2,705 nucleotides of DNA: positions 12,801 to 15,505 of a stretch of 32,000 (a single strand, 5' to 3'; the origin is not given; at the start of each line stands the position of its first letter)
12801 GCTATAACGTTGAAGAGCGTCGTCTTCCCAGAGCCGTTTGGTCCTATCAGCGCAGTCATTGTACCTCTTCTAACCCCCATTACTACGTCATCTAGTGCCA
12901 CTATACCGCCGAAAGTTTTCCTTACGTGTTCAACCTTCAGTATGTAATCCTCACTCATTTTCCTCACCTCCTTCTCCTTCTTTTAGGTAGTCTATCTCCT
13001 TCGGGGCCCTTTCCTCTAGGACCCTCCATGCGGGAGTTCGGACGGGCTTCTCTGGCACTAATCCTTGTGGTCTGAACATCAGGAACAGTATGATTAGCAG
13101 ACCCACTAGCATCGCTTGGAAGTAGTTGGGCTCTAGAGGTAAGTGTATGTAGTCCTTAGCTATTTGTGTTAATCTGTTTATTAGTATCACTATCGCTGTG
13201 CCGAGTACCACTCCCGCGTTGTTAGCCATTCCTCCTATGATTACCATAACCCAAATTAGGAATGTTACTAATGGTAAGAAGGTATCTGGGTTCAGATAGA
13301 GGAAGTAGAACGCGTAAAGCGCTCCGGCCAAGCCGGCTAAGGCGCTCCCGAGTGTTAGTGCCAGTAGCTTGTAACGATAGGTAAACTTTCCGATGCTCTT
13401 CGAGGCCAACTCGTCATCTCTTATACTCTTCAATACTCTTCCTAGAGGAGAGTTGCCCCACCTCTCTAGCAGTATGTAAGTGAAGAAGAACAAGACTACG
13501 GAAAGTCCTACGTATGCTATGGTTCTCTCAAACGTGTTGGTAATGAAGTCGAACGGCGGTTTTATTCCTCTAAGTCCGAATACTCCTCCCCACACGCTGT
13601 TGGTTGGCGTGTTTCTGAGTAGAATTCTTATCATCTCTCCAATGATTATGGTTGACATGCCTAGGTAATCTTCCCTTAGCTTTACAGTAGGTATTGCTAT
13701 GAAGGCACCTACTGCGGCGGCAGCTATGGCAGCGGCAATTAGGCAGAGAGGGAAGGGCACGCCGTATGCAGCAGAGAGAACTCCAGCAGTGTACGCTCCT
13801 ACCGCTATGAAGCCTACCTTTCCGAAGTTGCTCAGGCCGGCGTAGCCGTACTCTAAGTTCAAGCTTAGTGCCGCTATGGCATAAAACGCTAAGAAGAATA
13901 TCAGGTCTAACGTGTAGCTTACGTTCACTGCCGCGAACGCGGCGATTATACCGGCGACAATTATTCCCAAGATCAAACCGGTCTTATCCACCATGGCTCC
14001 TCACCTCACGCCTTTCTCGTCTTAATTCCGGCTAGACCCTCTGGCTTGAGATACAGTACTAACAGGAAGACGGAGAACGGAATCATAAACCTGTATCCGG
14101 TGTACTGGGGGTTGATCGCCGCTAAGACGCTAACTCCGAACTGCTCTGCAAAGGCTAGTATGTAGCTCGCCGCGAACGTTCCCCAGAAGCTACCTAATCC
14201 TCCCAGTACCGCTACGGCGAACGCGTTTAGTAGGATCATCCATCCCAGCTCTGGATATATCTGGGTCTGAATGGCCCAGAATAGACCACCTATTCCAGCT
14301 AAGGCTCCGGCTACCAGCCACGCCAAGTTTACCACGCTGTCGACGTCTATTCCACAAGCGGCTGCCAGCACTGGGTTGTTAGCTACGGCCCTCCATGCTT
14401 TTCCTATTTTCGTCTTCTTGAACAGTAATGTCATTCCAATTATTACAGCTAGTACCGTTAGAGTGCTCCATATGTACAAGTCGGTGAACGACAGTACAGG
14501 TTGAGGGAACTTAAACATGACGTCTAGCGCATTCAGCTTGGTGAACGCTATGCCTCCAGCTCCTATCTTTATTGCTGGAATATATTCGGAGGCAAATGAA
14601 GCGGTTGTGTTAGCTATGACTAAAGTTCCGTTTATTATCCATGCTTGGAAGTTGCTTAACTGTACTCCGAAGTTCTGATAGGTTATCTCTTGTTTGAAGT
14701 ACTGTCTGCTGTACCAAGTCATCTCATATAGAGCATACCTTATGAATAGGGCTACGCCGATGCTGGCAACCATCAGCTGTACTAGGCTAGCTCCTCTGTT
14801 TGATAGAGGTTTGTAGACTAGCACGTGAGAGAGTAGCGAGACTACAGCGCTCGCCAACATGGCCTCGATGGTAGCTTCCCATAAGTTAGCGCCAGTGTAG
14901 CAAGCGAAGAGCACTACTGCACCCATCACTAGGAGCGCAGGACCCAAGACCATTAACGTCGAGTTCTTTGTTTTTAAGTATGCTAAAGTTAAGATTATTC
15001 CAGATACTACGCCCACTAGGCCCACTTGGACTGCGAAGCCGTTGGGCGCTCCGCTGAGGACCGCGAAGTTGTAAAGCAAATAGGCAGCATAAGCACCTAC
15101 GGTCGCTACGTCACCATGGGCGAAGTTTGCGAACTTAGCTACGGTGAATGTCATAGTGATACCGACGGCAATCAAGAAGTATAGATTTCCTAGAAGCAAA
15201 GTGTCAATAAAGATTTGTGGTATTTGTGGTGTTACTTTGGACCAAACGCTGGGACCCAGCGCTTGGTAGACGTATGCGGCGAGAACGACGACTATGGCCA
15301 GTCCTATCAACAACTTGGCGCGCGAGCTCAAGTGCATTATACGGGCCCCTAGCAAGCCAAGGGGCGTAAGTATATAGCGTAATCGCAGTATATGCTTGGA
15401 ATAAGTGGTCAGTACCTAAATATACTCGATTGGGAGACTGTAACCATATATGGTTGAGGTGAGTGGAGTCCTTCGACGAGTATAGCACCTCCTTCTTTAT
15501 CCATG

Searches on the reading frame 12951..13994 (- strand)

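Call 106: search_protein_families(library=pfam, proteins=[window:12951-13994:-], max_evalue=0.00001)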
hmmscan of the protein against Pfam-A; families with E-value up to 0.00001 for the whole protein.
window:12951-13994:- (347 aa): 1 family
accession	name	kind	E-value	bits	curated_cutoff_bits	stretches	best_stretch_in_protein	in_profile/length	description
PF02653.21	BPD_transp_2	-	4.6e-49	167.4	26.8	1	28-304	2-268/269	Branched-chain amino acid transport system / permease component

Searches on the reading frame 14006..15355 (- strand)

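Call 106: search_protein_families(library=pfam, proteins=[window:14006-15355:-], max_evalue=0.00001)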
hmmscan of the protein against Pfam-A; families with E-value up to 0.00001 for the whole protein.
window:14006-15355:- (449 aa): 1 family
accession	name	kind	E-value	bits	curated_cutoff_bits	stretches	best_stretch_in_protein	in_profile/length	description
PF02653.21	BPD_transp_2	-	6.9e-30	104.5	26.8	1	50-433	3-268/269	Branched-chain amino acid transport system / permease component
